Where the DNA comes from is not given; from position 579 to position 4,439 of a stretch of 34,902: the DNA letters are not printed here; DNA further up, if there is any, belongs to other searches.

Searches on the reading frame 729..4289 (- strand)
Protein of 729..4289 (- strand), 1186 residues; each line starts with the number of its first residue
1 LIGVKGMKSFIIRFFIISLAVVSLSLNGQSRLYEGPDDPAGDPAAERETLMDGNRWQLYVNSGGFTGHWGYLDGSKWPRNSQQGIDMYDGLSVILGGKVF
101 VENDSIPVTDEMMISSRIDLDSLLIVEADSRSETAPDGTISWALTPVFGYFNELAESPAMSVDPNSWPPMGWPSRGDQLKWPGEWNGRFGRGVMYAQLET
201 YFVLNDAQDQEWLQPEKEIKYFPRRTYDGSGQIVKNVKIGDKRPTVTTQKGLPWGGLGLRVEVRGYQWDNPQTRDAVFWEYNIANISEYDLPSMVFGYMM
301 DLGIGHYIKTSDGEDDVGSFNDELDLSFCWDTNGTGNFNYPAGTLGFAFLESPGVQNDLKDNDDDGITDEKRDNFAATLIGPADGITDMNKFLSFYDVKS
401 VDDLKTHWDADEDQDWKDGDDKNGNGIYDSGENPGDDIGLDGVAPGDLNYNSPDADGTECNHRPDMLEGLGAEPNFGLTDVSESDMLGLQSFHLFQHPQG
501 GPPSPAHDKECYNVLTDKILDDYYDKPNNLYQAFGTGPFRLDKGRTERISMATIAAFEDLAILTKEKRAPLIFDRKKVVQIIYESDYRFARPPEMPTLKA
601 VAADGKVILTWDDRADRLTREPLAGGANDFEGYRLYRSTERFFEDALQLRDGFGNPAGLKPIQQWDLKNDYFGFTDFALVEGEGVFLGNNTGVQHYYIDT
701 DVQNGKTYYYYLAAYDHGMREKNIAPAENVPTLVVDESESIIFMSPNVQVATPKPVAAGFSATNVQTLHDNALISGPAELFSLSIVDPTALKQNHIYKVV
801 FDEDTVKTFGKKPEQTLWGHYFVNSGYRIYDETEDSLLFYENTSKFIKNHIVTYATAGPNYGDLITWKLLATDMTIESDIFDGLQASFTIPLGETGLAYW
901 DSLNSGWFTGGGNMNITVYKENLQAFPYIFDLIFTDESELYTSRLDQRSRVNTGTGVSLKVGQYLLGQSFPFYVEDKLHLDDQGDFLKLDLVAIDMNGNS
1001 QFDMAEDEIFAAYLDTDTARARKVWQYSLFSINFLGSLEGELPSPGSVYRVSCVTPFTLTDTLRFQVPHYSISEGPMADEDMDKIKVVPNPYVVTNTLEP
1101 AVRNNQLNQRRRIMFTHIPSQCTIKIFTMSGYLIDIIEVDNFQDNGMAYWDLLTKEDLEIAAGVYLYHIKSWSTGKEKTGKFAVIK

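Call 7: search_protein_families(library=pfam, proteins=[window:729-4289:-], max_evalue=0.001)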
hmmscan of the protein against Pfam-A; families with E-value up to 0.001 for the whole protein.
window:729-4289:- (1186 aa): 0 families

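Call 45: search_protein_families(library=ncbifam, proteins=[window:729-4289:-], max_evalue=0.01)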
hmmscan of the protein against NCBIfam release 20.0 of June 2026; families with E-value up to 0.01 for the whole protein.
window:729-4289:- (1186 aa): 1 family
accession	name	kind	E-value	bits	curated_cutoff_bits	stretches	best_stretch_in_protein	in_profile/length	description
NF052228.1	T9SS_PorZ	equivalog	0.0031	16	260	1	1113-1186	688-757/757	type IX secretion system anionic LPS delivery protein PorZ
